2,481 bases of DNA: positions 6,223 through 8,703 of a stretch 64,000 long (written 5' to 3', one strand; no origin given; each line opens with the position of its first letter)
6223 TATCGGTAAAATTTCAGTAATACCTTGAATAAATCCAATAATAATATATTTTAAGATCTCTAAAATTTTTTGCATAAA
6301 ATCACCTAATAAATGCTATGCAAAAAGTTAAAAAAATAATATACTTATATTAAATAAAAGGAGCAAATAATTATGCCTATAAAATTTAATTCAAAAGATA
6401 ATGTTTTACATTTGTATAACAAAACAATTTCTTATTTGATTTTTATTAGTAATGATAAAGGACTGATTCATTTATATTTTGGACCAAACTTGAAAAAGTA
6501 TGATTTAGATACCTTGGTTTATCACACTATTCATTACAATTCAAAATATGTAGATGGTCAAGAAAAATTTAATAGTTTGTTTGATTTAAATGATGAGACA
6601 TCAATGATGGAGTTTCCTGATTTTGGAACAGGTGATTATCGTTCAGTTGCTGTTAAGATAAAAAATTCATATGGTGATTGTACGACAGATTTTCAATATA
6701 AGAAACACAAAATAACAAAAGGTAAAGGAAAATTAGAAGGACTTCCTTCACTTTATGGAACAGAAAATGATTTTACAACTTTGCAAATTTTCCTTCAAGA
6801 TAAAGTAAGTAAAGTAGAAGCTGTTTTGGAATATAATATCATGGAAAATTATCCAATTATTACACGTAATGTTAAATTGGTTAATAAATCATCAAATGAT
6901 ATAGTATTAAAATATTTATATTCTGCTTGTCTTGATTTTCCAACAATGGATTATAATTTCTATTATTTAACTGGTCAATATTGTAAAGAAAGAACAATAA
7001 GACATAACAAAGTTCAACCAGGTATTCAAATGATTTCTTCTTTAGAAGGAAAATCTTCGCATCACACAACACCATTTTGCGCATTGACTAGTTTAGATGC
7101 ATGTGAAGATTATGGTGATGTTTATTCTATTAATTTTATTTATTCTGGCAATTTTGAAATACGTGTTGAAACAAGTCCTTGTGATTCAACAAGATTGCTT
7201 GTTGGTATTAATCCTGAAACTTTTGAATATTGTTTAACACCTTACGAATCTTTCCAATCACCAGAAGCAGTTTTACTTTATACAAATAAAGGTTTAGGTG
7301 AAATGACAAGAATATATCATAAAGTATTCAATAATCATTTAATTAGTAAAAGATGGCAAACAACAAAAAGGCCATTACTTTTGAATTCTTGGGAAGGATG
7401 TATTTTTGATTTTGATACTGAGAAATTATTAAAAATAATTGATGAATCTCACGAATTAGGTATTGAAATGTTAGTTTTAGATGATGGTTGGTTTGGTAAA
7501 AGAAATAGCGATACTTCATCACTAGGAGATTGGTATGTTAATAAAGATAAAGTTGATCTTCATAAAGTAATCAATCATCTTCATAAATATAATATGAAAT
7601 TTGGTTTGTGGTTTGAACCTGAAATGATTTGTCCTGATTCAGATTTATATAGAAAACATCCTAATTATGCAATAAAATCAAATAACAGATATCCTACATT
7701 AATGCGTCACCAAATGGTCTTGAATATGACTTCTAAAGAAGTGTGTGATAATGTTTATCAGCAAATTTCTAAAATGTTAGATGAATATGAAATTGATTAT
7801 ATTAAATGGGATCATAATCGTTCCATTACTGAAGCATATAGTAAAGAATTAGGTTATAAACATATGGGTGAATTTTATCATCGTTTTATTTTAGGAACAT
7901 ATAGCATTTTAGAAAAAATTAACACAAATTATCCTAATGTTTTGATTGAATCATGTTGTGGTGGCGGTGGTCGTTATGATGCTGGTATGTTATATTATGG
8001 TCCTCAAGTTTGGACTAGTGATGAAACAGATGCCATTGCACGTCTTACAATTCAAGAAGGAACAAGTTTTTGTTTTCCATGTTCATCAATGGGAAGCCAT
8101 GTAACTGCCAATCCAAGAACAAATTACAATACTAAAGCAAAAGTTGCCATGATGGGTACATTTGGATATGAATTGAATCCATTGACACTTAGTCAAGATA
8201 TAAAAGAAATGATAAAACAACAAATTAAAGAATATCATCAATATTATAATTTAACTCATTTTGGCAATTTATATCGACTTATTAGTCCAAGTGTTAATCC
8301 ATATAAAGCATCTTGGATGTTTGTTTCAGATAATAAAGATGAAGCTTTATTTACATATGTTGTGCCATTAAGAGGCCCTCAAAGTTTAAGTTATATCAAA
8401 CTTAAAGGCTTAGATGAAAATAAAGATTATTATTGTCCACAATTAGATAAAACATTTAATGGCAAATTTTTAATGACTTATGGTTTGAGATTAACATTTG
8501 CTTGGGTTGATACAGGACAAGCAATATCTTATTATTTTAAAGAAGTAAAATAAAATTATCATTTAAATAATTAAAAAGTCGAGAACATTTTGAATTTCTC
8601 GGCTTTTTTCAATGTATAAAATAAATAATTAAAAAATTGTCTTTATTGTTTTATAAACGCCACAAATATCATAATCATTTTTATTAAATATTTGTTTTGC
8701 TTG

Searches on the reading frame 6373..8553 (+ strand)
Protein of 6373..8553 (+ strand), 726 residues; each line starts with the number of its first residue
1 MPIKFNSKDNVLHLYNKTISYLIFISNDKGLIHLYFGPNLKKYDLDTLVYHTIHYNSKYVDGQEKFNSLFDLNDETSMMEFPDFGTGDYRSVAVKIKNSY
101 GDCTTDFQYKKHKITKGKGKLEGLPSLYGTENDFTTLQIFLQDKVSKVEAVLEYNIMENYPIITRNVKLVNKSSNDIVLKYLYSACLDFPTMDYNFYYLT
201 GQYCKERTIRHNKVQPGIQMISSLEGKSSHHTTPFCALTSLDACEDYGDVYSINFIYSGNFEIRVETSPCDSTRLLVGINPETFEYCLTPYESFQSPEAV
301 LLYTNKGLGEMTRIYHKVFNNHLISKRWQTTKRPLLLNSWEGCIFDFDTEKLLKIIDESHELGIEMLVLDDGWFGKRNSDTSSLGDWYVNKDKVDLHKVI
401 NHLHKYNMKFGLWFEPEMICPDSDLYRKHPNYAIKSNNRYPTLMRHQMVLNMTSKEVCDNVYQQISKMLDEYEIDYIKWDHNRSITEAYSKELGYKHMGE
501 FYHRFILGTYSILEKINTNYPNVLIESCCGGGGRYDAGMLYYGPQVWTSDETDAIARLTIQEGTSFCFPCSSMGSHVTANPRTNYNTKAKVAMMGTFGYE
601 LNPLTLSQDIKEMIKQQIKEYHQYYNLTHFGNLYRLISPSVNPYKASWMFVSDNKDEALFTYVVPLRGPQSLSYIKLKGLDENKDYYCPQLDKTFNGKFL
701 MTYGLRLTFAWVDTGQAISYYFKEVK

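Call 66: search_protein_families(library=pfam, proteins=[window:6373-8553:+], max_evalue=0.00001)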
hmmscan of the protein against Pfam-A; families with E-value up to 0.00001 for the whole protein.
window:6373-8553:+ (726 aa): 4 families
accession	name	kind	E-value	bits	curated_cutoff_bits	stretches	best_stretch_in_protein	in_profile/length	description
PF02065.24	Melibiase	-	4.5e-133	444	27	1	293-631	1-347/347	Melibiase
PF16875.11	Glyco_hydro_36N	-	2.1e-74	250.6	27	1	31-288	3-252/253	Glycosyl hydrolase family 36 N-terminal domain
PF16874.11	Glyco_hydro_36C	-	2.5e-14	53.9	27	1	646-711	2-67/77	Glycosyl hydrolase family 36 C-terminal domain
PF02638.21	GHL10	-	1.3e-06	28.2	27.9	1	395-488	71-169/311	Glycosyl hydrolase-like 10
